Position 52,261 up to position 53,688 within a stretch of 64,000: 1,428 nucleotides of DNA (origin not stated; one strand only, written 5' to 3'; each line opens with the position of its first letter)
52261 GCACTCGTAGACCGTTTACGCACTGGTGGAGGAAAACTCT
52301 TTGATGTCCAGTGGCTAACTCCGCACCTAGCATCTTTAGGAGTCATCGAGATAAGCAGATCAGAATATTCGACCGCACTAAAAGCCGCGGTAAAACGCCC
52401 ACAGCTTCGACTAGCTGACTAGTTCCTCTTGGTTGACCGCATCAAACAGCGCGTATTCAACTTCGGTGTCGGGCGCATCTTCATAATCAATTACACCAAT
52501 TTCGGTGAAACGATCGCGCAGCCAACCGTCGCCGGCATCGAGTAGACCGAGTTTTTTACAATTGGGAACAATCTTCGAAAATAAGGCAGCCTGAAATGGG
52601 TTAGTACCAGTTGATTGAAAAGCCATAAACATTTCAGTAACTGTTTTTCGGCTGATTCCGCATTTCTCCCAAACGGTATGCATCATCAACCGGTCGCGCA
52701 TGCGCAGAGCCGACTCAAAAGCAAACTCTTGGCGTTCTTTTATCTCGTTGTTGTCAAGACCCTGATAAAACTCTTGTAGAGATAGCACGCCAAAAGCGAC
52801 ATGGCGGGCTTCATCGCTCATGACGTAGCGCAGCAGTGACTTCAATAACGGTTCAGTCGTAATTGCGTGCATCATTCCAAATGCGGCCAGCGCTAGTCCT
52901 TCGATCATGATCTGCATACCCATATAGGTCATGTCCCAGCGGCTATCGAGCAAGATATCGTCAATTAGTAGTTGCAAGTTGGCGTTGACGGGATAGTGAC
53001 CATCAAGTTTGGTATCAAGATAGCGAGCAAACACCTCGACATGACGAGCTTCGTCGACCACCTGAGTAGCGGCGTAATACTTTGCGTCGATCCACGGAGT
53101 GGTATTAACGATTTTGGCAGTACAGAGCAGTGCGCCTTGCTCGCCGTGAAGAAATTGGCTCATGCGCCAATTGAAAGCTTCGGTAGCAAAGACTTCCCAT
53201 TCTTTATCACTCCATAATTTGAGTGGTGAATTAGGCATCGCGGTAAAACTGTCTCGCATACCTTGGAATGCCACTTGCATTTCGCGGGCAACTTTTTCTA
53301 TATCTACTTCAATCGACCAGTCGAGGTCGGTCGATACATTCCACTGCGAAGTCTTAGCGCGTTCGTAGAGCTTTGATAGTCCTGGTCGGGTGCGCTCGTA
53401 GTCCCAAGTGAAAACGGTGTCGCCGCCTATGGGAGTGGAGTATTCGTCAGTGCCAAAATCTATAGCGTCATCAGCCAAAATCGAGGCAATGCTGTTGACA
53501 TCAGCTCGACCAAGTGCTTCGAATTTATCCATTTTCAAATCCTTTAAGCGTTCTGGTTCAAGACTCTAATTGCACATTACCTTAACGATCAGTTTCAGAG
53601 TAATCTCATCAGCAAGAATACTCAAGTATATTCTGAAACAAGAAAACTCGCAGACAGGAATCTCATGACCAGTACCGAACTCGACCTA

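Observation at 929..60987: Recurrent pattern: unrelated short tandem arrays parked at or just upstream of start codons (at least eight loci)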

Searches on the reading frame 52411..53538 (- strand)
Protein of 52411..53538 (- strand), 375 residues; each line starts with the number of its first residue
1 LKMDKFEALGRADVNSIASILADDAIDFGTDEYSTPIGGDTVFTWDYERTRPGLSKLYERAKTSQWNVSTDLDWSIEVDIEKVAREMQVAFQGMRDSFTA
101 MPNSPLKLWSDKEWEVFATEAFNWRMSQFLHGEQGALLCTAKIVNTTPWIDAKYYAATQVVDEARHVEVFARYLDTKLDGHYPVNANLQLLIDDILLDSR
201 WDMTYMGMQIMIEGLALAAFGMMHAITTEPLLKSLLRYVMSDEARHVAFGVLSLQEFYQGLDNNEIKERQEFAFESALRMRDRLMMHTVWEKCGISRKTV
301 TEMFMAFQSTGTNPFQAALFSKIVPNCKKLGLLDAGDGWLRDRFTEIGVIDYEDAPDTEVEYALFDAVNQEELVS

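Call 33: find_related_loci(query=window:52411-53538:-, collection=metagenome_contigs, flank=10000)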
Query window:52411-53538:- (375 aa) in metagenome_contigs; peptide patterns used: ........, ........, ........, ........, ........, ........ (x = any residue, [..] = any of these).
600 stretches matched a pattern (row limit reached: there are more); 587 encode a relative of the query (tblastn E <= 1e-3); the best 80 are kept; 80 distinct loci.
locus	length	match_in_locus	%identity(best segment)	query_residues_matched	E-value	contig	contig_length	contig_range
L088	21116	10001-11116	84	2-373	0e+0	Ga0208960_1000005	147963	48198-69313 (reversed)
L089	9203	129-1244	84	2-373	0e+0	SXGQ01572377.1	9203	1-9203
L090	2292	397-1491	75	4-368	0e+0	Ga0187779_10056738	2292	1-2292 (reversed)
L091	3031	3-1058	78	20-371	0e+0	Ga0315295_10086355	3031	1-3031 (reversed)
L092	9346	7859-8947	73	9-371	0e+0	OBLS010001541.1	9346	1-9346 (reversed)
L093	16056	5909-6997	72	9-371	0e+0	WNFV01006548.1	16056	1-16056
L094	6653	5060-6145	73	9-370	0e+0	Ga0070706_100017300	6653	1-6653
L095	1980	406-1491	72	9-370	0e+0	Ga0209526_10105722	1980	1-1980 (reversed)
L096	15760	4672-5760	74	9-371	0e+0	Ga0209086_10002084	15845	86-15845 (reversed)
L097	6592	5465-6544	73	9-368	0e+0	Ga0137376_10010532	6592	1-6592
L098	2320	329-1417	72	9-371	0e+0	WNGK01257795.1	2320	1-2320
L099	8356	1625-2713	72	9-371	0e+0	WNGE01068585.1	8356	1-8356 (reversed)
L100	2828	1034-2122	72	9-371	0e+0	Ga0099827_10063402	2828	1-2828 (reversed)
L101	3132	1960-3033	72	9-367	0e+0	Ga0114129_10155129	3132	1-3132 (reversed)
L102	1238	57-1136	72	9-368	0e+0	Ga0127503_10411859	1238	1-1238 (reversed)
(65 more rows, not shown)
